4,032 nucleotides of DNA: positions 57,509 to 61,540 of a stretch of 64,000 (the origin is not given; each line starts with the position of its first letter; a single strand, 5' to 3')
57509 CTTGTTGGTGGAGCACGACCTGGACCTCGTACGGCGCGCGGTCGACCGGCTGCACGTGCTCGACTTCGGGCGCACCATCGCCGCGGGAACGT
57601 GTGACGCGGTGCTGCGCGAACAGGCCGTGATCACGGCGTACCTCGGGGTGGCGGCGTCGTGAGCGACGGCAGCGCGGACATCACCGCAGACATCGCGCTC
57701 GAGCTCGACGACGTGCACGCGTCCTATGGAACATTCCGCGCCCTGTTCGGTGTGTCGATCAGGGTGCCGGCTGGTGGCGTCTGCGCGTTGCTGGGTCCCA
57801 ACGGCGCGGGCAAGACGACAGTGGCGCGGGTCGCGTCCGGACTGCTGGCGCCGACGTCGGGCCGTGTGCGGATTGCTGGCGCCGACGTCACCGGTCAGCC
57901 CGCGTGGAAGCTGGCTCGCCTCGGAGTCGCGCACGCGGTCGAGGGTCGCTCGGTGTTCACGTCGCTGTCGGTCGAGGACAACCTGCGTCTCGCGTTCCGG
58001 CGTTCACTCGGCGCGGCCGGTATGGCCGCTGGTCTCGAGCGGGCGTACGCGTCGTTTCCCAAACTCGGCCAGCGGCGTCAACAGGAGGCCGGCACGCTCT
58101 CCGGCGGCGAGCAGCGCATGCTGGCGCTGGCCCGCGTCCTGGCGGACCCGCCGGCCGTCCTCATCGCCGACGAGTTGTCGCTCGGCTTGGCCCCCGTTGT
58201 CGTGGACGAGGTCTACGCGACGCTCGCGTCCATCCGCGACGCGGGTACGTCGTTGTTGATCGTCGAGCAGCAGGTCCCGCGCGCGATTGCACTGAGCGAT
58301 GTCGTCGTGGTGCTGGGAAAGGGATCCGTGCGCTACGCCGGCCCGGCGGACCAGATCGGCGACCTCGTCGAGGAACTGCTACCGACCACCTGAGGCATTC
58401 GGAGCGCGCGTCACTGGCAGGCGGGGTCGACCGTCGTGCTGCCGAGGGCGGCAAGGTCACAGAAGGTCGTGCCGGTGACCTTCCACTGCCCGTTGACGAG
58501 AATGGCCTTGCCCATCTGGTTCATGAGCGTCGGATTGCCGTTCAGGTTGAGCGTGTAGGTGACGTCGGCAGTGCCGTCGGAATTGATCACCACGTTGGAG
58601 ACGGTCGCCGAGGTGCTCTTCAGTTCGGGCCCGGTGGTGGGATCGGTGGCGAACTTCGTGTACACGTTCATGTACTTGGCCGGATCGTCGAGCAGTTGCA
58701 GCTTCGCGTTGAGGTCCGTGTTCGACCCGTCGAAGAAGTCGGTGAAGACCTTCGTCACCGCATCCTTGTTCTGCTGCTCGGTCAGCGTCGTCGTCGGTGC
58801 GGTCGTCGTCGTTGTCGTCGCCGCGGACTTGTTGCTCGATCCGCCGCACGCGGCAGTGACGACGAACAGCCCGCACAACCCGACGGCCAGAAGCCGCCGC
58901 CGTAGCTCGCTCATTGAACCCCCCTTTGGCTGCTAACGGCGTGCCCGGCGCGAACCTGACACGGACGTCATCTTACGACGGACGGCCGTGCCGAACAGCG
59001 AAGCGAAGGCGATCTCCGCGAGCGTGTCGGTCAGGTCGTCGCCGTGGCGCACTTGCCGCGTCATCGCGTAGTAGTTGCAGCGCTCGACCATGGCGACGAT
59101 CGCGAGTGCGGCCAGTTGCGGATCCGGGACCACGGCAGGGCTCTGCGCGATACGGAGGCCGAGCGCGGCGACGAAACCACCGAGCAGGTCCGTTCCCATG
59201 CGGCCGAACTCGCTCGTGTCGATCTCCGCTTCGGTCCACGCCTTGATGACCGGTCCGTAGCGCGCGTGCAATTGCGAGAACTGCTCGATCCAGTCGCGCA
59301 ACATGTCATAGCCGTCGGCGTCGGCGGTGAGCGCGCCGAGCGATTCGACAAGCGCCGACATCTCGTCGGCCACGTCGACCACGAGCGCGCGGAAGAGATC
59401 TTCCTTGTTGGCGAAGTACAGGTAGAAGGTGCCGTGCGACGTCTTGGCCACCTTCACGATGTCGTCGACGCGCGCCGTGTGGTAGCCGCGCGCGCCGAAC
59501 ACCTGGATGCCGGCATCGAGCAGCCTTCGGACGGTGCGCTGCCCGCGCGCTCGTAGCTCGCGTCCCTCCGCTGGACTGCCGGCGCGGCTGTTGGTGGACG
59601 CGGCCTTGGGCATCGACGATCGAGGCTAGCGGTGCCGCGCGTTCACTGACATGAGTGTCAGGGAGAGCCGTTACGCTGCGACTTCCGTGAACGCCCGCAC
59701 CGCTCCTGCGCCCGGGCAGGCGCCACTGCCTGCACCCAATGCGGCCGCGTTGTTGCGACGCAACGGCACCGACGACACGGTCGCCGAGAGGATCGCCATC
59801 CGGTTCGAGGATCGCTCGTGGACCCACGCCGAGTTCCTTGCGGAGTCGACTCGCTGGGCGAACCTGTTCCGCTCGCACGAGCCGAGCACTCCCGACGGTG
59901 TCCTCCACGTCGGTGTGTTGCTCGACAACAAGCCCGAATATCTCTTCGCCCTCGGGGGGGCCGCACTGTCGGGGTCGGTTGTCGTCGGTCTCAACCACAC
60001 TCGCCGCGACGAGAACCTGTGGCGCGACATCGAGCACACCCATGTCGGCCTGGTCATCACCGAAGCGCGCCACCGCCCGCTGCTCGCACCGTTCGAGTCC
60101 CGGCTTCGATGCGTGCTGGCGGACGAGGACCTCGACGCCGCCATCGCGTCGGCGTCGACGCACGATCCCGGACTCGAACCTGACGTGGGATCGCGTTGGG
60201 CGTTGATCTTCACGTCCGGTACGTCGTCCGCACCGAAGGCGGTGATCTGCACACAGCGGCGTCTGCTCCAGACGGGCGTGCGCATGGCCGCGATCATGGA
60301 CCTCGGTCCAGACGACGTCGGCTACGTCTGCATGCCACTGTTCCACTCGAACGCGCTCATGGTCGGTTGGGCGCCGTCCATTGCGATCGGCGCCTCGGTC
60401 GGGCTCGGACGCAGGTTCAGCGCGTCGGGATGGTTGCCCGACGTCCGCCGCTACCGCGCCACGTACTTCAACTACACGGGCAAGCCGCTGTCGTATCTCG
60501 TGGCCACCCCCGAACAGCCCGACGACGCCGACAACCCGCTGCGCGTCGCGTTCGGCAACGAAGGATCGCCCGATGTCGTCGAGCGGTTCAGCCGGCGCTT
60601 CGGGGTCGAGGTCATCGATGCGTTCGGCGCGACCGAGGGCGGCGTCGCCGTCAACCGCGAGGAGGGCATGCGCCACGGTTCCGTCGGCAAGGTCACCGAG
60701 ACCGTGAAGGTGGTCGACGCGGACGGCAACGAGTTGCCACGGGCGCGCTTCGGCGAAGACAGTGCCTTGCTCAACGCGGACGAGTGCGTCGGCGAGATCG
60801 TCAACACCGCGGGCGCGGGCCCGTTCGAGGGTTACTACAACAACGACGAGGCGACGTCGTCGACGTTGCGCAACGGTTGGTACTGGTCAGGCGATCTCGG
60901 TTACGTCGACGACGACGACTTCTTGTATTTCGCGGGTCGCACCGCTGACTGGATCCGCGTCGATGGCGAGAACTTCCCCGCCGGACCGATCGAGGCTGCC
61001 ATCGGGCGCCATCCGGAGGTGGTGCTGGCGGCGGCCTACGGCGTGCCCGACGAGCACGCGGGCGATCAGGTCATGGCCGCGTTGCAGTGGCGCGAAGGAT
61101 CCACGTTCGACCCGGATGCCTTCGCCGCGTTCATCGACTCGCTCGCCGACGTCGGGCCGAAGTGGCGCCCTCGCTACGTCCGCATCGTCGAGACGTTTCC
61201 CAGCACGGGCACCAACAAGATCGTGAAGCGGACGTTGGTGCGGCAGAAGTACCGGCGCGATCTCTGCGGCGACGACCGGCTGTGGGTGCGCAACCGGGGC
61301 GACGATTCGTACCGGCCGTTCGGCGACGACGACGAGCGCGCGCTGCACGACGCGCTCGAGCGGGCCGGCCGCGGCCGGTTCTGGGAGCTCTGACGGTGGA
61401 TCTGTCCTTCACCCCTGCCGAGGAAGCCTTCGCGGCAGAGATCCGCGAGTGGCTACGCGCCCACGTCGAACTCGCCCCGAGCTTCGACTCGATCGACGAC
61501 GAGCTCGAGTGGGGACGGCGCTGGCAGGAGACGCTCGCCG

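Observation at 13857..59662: Regulon defined by a TGAC-N6-GTCA palindromic operator at 14 sites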

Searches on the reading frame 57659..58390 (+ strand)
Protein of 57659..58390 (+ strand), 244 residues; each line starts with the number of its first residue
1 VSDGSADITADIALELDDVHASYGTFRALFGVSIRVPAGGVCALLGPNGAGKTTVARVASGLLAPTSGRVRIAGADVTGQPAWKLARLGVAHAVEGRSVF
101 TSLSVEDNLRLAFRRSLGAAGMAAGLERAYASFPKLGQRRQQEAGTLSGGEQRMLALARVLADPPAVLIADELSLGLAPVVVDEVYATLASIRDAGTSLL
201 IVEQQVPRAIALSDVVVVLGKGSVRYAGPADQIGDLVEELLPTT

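Call 13: search_protein_families(library=pfam, proteins=[window:57659-58390:+])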
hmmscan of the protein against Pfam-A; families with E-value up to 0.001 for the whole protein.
window:57659-58390:+ (244 aa): 3 families
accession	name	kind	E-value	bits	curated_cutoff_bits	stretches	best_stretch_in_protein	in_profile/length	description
PF00005.33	ABC_tran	-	9.1e-25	88.3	25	1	31-172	3-134/137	ABC transporter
PF13304.12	AAA_21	-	2.1e-05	25.2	27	0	43-62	3-22/304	AAA domain, putative AbiEii toxin, Type IV TA system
PF13481.12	AAA_25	-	0.00078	19.6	27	0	36-120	30-126/195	AAA domain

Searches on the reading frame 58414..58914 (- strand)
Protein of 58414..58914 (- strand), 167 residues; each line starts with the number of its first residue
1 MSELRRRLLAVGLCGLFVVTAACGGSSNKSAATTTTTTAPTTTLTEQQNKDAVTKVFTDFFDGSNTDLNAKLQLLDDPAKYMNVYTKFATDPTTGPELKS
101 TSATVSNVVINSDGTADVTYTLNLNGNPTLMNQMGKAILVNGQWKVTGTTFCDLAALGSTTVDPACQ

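Call 13: search_protein_families(library=pfam, proteins=[window:58414-58914:-])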
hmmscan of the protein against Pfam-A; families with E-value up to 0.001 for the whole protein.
window:58414-58914:- (167 aa): 0 families

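Call 34: search_protein_families(library=ncbifam, proteins=[window:58414-58914:-])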
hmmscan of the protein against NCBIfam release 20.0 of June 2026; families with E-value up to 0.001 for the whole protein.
window:58414-58914:- (167 aa): 1 family
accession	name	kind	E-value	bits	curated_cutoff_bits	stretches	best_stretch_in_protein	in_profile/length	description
NF053527.1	lipo_Cory_WKLS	subfamily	3.6e-09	36.8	105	1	13-167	5-166/166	WKL family lipoprotein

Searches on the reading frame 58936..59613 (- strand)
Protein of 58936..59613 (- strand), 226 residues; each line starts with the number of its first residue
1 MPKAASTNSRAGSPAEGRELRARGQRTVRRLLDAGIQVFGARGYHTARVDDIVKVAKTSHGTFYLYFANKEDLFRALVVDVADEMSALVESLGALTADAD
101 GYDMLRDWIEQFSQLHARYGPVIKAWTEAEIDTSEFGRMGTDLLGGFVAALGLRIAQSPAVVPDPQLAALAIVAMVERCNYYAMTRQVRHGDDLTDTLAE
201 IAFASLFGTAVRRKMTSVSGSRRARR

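Call 13: search_protein_families(library=pfam, proteins=[window:58936-59613:-])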
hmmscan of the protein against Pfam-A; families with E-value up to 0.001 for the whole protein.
window:58936-59613:- (226 aa): 1 family
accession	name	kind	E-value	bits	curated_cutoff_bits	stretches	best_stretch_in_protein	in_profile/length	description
PF00440.29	TetR_N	-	5.1e-15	55.4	24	1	31-77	1-47/47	Bacterial regulatory proteins, tetR family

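Call 20: find_homologous_proteins(query=window:58936-59613:-)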
Query window:58936-59613:- (226 aa): 3322 proteins with E <= 0.001 among 6050 candidates; the best 120 are listed.
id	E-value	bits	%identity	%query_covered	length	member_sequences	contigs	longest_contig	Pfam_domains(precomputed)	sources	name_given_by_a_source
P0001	4.2e-142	489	100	100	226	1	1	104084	PF00440.30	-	-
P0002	9.1e-113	393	81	100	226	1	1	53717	PF00440.30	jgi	jgi:AcrR family transcriptional regulator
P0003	3.7e-112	391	81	100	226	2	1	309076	PF00440.30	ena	-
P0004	8.5e-112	390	80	100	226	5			PF00440.30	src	-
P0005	2.0e-111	389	80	100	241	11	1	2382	PF00440.30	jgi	-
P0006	1.4e-110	386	80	100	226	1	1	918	PF00440.30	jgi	jgi:AcrR family transcriptional regulator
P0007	5.5e-110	384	77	100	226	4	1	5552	PF00440.30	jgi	jgi:AcrR family transcriptional regulator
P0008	1.8e-109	382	78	100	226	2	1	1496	PF00440.30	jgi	-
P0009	1.4e-106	373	77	100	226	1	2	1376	PF00440.30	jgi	jgi:AcrR family transcriptional regulator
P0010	3.1e-106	372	76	100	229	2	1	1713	PF00440.30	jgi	jgi:AcrR family transcriptional regulator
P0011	3.1e-106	372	77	100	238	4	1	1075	PF00440.30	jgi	jgi:AcrR family transcriptional regulator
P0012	6.9e-106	371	77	100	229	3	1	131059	PF00440.30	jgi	jgi:AcrR family transcriptional regulator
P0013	1.1e-105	370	79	96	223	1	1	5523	PF00440.30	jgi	-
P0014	4.8e-102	358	76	97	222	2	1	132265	PF00440.30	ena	-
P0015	2.6e-99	349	76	95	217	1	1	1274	PF00440.30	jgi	jgi:AcrR family transcriptional regulator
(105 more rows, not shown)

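Call 21: search_solved_structures(query=window:58936-59613:-, max_evalue=0.01)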
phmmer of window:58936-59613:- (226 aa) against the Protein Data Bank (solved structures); distinct sequences matched with E-value up to 0.01: 125 (the best 60 are shown).
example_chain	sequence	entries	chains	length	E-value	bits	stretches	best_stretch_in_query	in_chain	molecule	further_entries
5gpa_A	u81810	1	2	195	6.5e-10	42.5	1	30-149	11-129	Transcriptional regulator (TetR/AcrR family)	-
5gp9_A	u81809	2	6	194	9.8e-10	41.9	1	30-148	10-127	Transcriptional regulator (TetR/AcrR family)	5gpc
3qpl_A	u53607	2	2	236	2.2e-09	40.7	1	6-208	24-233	HTH-type transcriptional regulator EthR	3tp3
2id6_A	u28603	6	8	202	3.4e-09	40.1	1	31-117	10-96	TRANSCRIPTIONAL REGULATOR, TetR FAMILY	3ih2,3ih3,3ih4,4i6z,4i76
1z77_A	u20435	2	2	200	3.5e-09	40.1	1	31-117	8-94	transcriptional regulator (TetR family) | Transcriptional regulator, TetR family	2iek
1zkg_A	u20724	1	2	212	3.7e-09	40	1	31-117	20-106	transcriptional regulator, TetR family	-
2f07_A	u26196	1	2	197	1.6e-08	37.9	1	29-122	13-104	YvdT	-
1vi0_A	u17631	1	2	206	3e-08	37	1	29-80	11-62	transcriptional regulator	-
3whb_A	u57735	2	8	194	3e-08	37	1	29-80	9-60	Fatty acid metabolism regulator protein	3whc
6hnz_A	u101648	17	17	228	4.8e-08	36.4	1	2-208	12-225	HTH-type transcriptional regulator EthR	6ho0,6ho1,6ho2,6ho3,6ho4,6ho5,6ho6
9b7y_A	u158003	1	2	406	7.4e-08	35.8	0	19-78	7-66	Transcriptional repressor Mce3R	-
1t56_A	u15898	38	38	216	1.3e-07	34.9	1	6-208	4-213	EthR repressor | HTH-type transcriptional regulator EthR | TetR-family transcriptional regulatory repressor protein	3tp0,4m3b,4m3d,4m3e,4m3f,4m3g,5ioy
5eyr_A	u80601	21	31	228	1.4e-07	34.9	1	6-208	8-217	HTH-type transcriptional regulator EthR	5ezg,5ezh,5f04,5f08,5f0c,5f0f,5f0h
3g1o_A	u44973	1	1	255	1.5e-07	34.8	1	6-208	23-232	TRANSCRIPTIONAL REGULATORY REPRESSOR PROTEIN (TETR-FAMILY) ETHR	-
3g1m_A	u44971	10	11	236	1.5e-07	34.8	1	6-208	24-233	TRANSCRIPTIONAL REGULATORY REPRESSOR PROTEIN (TETR-FAMILY) ETHR | HTH-type transcriptional regulator EthR | Transcriptional regulatory repressor protein (TETR-f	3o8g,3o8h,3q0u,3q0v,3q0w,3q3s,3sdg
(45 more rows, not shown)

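Call 23: find_related_loci(query=A1, collection=genome_contigs, flank=10000)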
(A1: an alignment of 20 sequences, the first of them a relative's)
Query A1 (226 aa) in genome_contigs; peptide patterns used: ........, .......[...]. (x = any residue, [..] = any of these).
600 stretches matched a pattern (row limit reached: there are more); 575 encode a relative of the query (tblastn E <= 1e-3); the best 80 are kept; 80 distinct loci.
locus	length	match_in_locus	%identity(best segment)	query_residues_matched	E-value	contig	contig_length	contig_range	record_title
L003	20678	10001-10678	76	1-226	2e-115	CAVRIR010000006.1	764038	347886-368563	MAG: uncultured Acidimicrobiia bacterium isolate MFD05841.bin.1.39 genome assembly, contig: contig_76871, whole genome s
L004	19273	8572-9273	62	1-220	1e-87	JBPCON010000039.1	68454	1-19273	MAG: Acidimicrobiales bacterium isolate TH_ant_mag_157 S1Ck127_5549484_flag_1_multi_13.0000_len_68454, whole genome shot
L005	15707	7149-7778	70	5-212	2e-93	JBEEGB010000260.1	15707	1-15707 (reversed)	MAG: Acidimicrobiaceae bacterium isolate BP_88 scaffold_2506154, whole genome shotgun sequence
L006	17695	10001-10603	60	9-208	8e-79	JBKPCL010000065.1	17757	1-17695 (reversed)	MAG: Actinomycetota bacterium isolate GB_EKS_MAG_00052 GB_EKS_000001276543, whole genome shotgun sequence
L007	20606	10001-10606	61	8-208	1e-76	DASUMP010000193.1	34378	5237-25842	MAG TPA_asm: Acidimicrobiia bacterium isolate SMAG_U1576 k141_577917, whole genome shotgun sequence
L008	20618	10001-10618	60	9-213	3e-76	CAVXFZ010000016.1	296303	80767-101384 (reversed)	MAG: uncultured Actinomycetes bacterium isolate MFD02416.bin.3.361 genome assembly, contig: contig_50151, whole genome s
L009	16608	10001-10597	60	10-207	1e-75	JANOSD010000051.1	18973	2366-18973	MAG: Actinomycetes bacterium isolate VAR_4_concoct_328 VAR_4_k141_3017418, whole genome shotgun sequence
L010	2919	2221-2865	56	2-209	6e-76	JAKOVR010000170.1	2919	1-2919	MAG: Actinomycetes bacterium isolate JPNG_maxbin.062 k201_646240, whole genome shotgun sequence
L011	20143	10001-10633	58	2-211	5e-75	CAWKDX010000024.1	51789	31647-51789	MAG: uncultured Acidimicrobiia bacterium isolate MFD05442.bin.2.128 genome assembly, contig: contig_83111, whole genome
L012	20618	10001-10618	60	5-211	2e-74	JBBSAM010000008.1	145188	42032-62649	MAG: Acidimicrobiia bacterium isolate La6_maxbin2.368 La6_maxbin2.368_K_1254568_L_145188_cov_74.0000, whole genome shotg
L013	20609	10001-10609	57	12-213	1e-74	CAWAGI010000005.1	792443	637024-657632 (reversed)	MAG: uncultured Actinomycetes bacterium isolate MFD04944.bin.2.34 genome assembly, contig: contig_41223, whole genome sh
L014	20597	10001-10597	60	12-209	1e-74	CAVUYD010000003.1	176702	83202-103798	MAG: uncultured Actinomycetes bacterium isolate MFD05942.bin.2.133 genome assembly, contig: contig_21298, whole genome s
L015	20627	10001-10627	58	3-209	1e-74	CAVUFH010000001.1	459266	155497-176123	MAG: uncultured Actinomycetes bacterium isolate MFD04944.bin.1.41 genome assembly, contig: contig_19500, whole genome sh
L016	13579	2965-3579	57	5-208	1e-74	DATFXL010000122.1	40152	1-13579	MAG TPA_asm: Acidimicrobiia bacterium isolate SMAG_U9516 k141_9740801, whole genome shotgun sequence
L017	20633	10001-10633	57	5-213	2e-74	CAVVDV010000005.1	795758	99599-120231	MAG: uncultured Actinomycetes bacterium isolate MFD02159.bin.2.15 genome assembly, contig: contig_27792, whole genome sh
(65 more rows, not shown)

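Call 34: search_protein_families(library=ncbifam, proteins=[window:58936-59613:-])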
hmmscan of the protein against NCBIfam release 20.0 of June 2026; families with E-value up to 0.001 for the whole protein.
window:58936-59613:- (226 aa): 17 families
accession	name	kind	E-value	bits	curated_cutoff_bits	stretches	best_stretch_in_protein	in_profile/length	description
NF053878.1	FATransRegFadRBac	equivalog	2.5e-13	50.2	200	1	29-111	6-86/190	fatty acid metabolism transcriptional regulator FadR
NF041196.1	ScbR_bind_reg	equivalog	7.5e-13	49.1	150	1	22-133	2-110/191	ScbR family autoregulator-binding transcription factor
NF051852.1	efflux_TF_MtrR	exception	2.4e-09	37.3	280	1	18-111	2-94/205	multidrug efflux system transcriptional repressor MtrR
NF053731.1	TransRegFasRMycb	equivalog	7.1e-09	35.7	330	1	26-104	9-87/199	HTH-type transcriptional activator FasR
NF051457.1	acryl_TF_AcuR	equivalog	8.6e-09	35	247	1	22-81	13-72/204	acrylate utilization transcriptional regulator AcuR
NF050111.1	TransRegSACE7040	equivalog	5.7e-08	32.9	250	1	29-100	4-75/186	SACE_7040 family transcriptional regulator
NF007430.0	PRK09975.1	equivalog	2.7e-07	29.9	274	1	20-107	5-91/220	acrEF/envCD operon transcriptional regulator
NF058643.1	TranRegCurRPseudo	equivalog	3.8e-07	30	300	1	26-96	7-77/193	TetR family transcriptional repressor CurR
NF007949.0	PRK10668.1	equivalog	5.3e-07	29.3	271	1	18-82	3-67/216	multidrug efflux transporter transcriptional repressor AcrR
TIGR03384.1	betaine_BetI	equivalog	6.1e-07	29.3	201.3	1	29-126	11-106/189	choline-binding transcriptional repressor BetI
TIGR03968.1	mycofact_TetR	equivalog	7e-07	29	224.9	1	26-113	9-93/190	mycofactocin system transcriptional regulator MftR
TIGR03613.1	RutR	equivalog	8.8e-07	29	368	1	29-110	11-89/202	pyrimidine utilization regulatory protein R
NF001978.0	PRK00767.1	equivalog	2.5e-06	27.4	118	1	27-126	8-108/197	transcriptional regulator BetI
NF037937.1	septum_RefZ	equivalog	4.6e-06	26.6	180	1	30-113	3-86/195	forespore capture DNA-binding protein RefZ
NF040929.1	quorum_TF_HapR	equivalog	3.6e-05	23.6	350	1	23-129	12-116/200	LuxR/HapR/OpaR family quorum-sensing transcriptional regulator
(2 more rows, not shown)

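Call 35: predict_structure(alignment_id=A1)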
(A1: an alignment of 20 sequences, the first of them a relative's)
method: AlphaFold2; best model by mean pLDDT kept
length: 226 residues; sequences in the alignment: 20
mean_pLDDT: 84.0   pTM: 0.75
mean pLDDT of the five models: 84.0, 83.9, 82.2, 76.1, 68.6
residues with pLDDT >= 90: 126; 70-90: 62; 50-70: 17; < 50: 21
segments of 3 or more residues with pLDDT < 50: 1-13, 219-226
pLDDT, mean of each block of 10 residues (from residue 1): 41 58 89 95 91 96 95 93 95 91 94 92 84 82 94 91 90 91 85 87 86 56 40
secondary structure, 60 per line:
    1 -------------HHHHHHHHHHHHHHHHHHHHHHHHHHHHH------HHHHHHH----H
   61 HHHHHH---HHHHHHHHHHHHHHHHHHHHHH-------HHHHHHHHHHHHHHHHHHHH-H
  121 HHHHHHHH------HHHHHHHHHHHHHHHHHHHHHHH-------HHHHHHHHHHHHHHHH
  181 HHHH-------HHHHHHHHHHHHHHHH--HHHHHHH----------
elements in order: H14-42 H49-55 H60-66 H70-91 H99-118 H120-128 H135-157 H165-184 H192-207 H210-216

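Call 39: fold_search(model_id=the predicted structure, library=pdb)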
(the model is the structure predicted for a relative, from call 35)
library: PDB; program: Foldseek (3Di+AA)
matches with E <= 10: 945; with E <= 0.001: 130
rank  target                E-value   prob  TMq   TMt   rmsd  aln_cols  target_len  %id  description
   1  4me9_B                7.1e-06  1.00  0.53  0.62   5.3       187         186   20  Crystal structure of a transcriptional regulator, TetR family (BCE_2991) from Bacillus cereus ATCC 10987 at 2.50 A res (released 2013-09-25)
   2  4me9_A                1.1e-05  1.00  0.47  0.54   6.0       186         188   20  Crystal structure of a transcriptional regulator, TetR family (BCE_2991) from Bacillus cereus ATCC 10987 at 2.50 A res (released 2013-09-25)
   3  3whb_A                1.6e-05  1.00  0.59  0.69   4.1       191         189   20  Crystal structure of FadR from Bacillus subtilis, a transcriptional regulator involved in the regulation of fatty acid (released 2014-03-19)
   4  3whc_C                2.1e-05  1.00  0.60  0.70   3.9       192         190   20  Crystal structure of a transcriptional regulator FadR from Bacillus subtilis in complex with stearoyl-CoA (released 2014-03-19)
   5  5gpa_B                2.7e-05  1.00  0.59  0.70   4.0       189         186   23  Structural analysis of fatty acid degradation regulator FadR from Bacillus halodurans (released 2017-03-01)
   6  3whc_F                3.8e-05  1.00  0.58  0.68   4.2       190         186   21  Crystal structure of a transcriptional regulator FadR from Bacillus subtilis in complex with stearoyl-CoA (released 2014-03-19)
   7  3lwj                  3.8e-05  1.00  0.55  0.62   6.2       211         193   15  Crystal structure of Putative TetR-family transcriptional regulator (YP_752756.1) from Syntrophomonas wolfei str. Goetti (released 2010-03-16)
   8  2f07_A                4.0e-05  1.00  0.57  0.64   8.2       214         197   19  Crystal Structure of YvdT from Bacillus subtilis (released 2006-11-21)
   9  2f07_B                4.4e-05  1.00  0.57  0.64   8.5       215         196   20  Crystal Structure of YvdT from Bacillus subtilis (released 2006-11-21)
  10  7ngg                  5.0e-05  1.00  0.65  0.74   3.9       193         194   23  Mycobacterium tuberculosis transcriptional regulator EthR with bound inhibitory compound (released 2022-02-23)
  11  5gp9_A                6.3e-05  1.00  0.62  0.71   3.7       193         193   21  Structural analysis of fatty acid degradation regulator FadR from Bacillus halodurans (released 2017-03-01)
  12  3whb_B                6.6e-05  1.00  0.63  0.74   3.4       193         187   20  Crystal structure of FadR from Bacillus subtilis, a transcriptional regulator involved in the regulation of fatty acid (released 2014-03-19)
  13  3whc_A                6.9e-05  1.00  0.62  0.72   3.8       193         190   20  Crystal structure of a transcriptional regulator FadR from Bacillus subtilis in complex with stearoyl-CoA (released 2014-03-19)
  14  3tp3                  9.2e-05  1.00  0.64  0.73   4.0       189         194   23  Structure of HTH-type transcriptional regulator EthR, G106W mutant (released 2011-12-21)
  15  5gp9_B                9.2e-05  1.00  0.59  0.70   4.0       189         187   23  Structural analysis of fatty acid degradation regulator FadR from Bacillus halodurans (released 2017-03-01)
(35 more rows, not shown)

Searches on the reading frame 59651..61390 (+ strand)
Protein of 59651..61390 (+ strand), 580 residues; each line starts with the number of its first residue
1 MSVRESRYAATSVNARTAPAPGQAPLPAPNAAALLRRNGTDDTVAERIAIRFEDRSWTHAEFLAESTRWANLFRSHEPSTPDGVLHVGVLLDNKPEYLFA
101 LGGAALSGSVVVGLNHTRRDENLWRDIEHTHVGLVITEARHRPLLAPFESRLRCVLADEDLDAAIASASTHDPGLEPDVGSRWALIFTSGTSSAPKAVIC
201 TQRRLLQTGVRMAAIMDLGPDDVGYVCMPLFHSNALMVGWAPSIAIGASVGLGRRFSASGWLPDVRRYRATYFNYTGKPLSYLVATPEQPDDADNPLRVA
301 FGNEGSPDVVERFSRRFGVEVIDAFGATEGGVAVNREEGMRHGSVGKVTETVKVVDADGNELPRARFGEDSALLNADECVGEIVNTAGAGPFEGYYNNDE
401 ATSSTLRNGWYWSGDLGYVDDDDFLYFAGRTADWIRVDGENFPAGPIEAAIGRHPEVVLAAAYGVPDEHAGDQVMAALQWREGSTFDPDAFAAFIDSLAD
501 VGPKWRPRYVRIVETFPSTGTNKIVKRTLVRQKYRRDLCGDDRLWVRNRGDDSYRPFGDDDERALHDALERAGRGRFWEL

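Call 13: search_protein_families(library=pfam, proteins=[window:59651-61390:+])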
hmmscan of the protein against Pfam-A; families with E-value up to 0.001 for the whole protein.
window:59651-61390:+ (580 aa): 2 families
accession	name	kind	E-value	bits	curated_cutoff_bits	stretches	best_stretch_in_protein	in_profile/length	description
PF00501.34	AMP-binding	-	1.4e-42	146.3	29.9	1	45-396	9-384/384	AMP-binding enzyme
PF13193.12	AMP-binding_C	-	2.2e-09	38.5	24.5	1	447-523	2-76/76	AMP-binding enzyme C-terminal domain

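Call 34: search_protein_families(library=ncbifam, proteins=[window:59651-61390:+])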
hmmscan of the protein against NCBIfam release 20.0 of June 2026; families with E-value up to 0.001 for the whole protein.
window:59651-61390:+ (580 aa): 94 families (the best 25 are shown)
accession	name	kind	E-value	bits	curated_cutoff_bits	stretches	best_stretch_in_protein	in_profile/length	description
NF052587.1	SterCoASynCasI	equivalog_domain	6.9e-163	543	900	1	32-577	8-549/550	steroid-22-oyl-CoA synthetase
NF009927.1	PRK13388.1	exception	3.8e-162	540.4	800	1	33-554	6-520/523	fatty-acid--CoA ligase FadD1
NF005897.1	PRK07867.1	exception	1.2e-142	476.1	850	1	49-531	17-483/496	long-chain-fatty-acid--CoA ligase FadD17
NF004808.0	PRK06155.1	equivalog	4.4e-82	276.1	722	1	20-532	12-521/542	ATP-dependent acyl-CoA ligase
NF006134.1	PRK08279.1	equivalog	8.9e-82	275.5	625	1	44-559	57-592/605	long-chain-acyl-CoA synthetase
NF004837.0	PRK06187.1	subfamily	6.5e-64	216.1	476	1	46-535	23-523/531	long-chain-fatty-acid--CoA ligase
NF038342.1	FACL_FadD6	exception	1.3e-57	195.5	975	1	45-561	54-574/584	long-chain-acyl-CoA synthetase FadD6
NF005947.1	PRK08008.1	equivalog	1.2e-50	172.6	651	1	55-529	36-517/518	crotonobetaine/carnitine-CoA ligase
NF006182.0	PRK08316.1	subfamily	9e-49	166.3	663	1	41-535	21-518/523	fatty acyl-CoA synthetase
NF005714.0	PRK07529.1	subfamily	2.7e-45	154.9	632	1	181-536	219-579/640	acyl-CoA synthetase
NF004511.1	PRK05852.1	equivalog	5.2e-41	140.8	650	1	87-534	54-504/505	FadD7 family fatty acid--CoA ligase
NF002966.0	PRK03640.1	equivalog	2.5e-39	135.2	556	1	45-532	16-479/483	o-succinylbenzoate--CoA ligase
NF004822.0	PRK06178.1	equivalog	2.2e-37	128.9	782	2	160-532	193-566/571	acyl-CoA synthetase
NF005858.0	PRK07787.1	subfamily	2.2e-37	128.6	575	1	45-530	15-469/471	acyl-CoA synthetase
NF009233.0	PRK12583.1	subfamily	8.3e-36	123.5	832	1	184-529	205-546/558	fatty acid CoA ligase family protein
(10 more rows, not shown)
